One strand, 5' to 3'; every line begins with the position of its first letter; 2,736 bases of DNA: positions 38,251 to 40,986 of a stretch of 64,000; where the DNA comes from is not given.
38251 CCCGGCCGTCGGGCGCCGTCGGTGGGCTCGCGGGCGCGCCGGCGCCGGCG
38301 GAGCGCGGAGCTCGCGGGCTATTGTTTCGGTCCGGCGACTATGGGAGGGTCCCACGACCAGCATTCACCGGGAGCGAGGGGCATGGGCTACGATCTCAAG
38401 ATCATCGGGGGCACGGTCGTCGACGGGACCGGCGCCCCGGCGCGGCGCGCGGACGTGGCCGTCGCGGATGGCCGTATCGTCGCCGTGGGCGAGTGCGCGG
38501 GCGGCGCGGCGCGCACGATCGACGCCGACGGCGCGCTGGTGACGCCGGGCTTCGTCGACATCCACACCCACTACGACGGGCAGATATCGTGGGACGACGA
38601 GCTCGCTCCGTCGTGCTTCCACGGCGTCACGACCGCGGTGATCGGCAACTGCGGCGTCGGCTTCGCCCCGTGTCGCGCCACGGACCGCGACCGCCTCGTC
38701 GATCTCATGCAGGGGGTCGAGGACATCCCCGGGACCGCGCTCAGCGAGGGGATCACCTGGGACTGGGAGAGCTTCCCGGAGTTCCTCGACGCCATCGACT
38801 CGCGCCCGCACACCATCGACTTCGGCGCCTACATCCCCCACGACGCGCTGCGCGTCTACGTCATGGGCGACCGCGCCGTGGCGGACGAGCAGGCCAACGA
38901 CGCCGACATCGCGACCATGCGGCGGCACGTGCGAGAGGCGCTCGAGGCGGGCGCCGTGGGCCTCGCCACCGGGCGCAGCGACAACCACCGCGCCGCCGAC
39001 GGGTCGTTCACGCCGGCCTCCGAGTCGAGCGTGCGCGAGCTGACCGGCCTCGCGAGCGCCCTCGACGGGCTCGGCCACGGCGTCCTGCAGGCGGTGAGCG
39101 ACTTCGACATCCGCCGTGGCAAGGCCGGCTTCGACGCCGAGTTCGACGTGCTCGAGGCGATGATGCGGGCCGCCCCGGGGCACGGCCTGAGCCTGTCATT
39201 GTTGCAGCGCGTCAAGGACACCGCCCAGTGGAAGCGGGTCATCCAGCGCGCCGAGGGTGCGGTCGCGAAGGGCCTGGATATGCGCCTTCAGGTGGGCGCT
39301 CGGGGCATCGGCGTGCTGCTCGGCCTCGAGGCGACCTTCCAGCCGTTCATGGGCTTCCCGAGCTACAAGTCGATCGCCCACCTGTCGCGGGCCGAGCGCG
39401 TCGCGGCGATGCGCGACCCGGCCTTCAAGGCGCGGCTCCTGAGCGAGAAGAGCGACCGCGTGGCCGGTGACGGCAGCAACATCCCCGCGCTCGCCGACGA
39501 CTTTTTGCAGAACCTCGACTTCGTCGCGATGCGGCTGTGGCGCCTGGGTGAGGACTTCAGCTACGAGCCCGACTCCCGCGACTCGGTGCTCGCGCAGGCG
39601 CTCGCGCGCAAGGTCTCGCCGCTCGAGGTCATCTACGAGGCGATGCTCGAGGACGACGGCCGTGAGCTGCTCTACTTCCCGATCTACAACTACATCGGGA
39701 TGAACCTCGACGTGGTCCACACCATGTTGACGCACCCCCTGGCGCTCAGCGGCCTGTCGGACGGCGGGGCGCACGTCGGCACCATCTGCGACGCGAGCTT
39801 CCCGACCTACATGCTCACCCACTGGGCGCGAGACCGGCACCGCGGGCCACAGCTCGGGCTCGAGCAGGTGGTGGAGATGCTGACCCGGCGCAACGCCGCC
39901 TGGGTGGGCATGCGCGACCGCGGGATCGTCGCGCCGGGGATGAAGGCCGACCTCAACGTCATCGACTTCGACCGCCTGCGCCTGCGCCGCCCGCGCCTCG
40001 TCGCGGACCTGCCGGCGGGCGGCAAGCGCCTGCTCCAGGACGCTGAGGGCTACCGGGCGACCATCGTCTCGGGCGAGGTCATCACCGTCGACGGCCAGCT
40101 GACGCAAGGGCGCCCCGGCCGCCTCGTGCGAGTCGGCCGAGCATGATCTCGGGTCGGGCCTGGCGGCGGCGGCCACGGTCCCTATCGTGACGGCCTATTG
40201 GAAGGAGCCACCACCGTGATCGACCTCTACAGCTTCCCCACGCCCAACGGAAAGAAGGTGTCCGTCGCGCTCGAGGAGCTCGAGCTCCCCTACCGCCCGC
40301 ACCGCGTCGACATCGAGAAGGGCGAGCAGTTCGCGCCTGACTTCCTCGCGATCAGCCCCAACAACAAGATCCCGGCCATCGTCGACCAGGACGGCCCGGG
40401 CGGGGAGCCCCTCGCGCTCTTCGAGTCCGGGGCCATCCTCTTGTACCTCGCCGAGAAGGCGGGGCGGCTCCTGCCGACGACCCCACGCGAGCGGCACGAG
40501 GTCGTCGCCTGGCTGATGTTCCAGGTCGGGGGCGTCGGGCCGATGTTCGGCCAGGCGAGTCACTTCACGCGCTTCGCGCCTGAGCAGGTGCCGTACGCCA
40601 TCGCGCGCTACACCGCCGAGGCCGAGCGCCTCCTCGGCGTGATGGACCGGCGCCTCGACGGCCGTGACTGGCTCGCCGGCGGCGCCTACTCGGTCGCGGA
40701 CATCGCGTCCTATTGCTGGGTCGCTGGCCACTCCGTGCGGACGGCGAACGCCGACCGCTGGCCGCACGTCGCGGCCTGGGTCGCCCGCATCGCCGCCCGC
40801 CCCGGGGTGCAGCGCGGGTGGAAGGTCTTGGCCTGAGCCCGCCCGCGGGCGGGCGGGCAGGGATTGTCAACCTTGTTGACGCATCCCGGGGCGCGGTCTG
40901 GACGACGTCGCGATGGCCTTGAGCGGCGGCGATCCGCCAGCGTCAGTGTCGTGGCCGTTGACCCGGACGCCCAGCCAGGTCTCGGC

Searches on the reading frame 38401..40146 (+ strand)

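Call 52: search_protein_families(library=pfam, proteins=[window:38401-40146:+], max_evalue=0.001)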
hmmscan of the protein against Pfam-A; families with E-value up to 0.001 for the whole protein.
window:38401-40146:+ (581 aa): 2 families
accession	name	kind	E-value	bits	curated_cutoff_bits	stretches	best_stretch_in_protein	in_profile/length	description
PF07969.17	Amidohydro_3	-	2.2e-47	163.1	29.7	1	38-561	1-471/472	Amidohydrolase family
PF01979.26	Amidohydro_1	-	7.7e-08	32.4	25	0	473-525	264-321/345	Amidohydrolase family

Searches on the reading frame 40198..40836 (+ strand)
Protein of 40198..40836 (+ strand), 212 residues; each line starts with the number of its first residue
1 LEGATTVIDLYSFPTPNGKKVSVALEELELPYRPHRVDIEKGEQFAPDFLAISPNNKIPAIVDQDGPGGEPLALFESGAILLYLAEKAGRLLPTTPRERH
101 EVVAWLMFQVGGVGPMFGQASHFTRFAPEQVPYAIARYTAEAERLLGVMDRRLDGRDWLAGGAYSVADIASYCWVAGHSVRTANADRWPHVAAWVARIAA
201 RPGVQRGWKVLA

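Call 52: search_protein_families(library=pfam, proteins=[window:40198-40836:+], max_evalue=0.001)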
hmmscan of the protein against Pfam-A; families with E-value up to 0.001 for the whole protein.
window:40198-40836:+ (212 aa): 6 families
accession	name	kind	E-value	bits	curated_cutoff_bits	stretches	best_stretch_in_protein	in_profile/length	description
PF02798.26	GST_N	-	7e-13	49.1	20.9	1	8-86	3-76/76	Glutathione S-transferase, N-terminal domain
PF13409.12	GST_N_2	-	7.3e-12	46.2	25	1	16-86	3-69/70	Glutathione S-transferase, N-terminal domain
PF13417.12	GST_N_3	-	1.5e-11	44.9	22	1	10-89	1-72/75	Glutathione S-transferase, N-terminal domain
PF00043.30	GST_C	-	5.2e-11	43.1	20.7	1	141-202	30-93/93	Glutathione S-transferase, C-terminal domain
PF13410.11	GST_C_2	-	5.3e-07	30.1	24.9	1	133-197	2-69/69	Glutathione S-transferase, C-terminal domain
PF14497.11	GST_C_3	-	1.1e-06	29.3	21.6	1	140-205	29-98/104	Glutathione S-transferase, C-terminal domain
